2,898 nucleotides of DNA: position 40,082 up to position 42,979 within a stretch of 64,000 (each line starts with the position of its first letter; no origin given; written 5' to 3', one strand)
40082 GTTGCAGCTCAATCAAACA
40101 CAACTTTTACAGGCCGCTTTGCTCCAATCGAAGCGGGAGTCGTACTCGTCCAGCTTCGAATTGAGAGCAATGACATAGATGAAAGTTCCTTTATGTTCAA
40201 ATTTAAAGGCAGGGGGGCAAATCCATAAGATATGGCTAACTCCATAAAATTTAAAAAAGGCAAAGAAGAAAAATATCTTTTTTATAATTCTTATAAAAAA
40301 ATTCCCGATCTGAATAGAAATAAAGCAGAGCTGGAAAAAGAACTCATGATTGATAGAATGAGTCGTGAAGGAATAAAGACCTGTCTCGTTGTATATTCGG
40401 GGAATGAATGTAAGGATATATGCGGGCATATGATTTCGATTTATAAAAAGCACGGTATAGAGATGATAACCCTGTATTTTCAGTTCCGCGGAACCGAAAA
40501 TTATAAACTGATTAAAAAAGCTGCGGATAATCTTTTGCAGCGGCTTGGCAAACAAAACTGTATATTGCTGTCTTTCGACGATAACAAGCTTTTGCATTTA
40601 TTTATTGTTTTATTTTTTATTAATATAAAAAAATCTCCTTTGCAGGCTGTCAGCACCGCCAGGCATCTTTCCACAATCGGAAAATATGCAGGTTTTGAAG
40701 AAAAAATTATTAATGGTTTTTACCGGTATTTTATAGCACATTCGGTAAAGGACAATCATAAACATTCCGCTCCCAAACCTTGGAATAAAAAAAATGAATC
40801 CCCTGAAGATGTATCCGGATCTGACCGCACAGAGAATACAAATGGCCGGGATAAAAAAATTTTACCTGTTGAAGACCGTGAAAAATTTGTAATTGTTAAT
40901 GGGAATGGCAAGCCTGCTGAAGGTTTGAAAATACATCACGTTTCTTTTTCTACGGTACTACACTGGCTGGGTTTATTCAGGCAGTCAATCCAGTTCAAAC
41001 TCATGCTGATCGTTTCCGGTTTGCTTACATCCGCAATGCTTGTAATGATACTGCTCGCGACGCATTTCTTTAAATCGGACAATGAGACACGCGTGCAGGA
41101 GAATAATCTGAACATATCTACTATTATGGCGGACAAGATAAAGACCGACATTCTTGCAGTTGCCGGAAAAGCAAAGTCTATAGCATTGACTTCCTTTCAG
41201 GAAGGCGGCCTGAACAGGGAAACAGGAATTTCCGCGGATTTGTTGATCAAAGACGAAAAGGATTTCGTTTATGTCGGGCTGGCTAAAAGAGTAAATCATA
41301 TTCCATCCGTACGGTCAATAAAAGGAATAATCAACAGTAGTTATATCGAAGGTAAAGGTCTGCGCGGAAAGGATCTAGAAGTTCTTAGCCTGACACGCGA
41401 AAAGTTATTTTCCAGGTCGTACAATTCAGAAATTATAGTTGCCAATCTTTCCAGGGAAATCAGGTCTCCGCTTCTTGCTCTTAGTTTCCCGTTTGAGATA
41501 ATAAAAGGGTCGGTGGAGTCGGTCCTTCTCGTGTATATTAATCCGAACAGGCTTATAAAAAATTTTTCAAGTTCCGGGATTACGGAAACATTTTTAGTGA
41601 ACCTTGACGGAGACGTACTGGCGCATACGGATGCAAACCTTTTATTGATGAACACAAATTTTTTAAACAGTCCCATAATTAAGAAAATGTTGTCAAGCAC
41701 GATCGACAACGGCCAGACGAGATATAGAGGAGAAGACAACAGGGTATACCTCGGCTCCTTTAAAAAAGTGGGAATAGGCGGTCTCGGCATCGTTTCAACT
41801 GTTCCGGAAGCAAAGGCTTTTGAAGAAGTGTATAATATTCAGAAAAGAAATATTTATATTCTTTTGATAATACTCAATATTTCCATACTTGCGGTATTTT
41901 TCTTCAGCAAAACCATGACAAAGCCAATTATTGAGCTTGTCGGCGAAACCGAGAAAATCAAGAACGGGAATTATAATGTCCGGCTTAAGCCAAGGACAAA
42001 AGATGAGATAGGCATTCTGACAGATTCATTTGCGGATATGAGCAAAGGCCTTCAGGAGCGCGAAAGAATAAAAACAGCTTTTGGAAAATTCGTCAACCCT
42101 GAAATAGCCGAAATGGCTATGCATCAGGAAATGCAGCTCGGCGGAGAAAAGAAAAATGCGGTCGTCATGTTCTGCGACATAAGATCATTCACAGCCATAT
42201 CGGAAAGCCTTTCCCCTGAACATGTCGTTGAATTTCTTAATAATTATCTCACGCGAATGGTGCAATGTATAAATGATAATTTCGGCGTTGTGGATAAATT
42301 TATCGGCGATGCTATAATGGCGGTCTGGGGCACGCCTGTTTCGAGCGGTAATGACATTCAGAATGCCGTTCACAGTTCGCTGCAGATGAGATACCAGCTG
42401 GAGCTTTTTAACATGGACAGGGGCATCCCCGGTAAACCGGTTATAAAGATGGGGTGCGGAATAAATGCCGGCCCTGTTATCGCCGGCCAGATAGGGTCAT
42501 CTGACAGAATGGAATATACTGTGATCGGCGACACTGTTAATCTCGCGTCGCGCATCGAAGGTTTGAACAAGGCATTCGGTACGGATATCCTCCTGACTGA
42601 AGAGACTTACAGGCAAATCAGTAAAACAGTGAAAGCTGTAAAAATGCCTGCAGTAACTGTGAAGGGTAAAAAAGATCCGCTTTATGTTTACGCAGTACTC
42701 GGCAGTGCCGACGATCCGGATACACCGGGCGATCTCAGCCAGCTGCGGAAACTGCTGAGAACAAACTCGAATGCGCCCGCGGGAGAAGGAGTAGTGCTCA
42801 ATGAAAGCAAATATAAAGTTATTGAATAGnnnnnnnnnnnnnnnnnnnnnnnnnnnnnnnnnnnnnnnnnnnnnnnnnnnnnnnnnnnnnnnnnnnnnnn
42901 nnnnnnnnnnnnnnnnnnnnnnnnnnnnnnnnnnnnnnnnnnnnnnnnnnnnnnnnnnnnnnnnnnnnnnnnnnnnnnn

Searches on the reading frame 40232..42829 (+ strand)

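Call 26: search_protein_families(library=pfam, proteins=[window:40232-42829:+], max_evalue=0.001)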
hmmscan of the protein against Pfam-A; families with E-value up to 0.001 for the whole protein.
window:40232-42829:+ (865 aa): 2 families
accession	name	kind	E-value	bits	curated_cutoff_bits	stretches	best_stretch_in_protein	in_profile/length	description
PF00211.25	Guanylate_cyc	-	2.8e-26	92.7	21.9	1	640-820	6-179/183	Adenylate and Guanylate cyclase catalytic domain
PF00672.30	HAMP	-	5.7e-10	39.8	25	1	557-609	1-53/53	HAMP domain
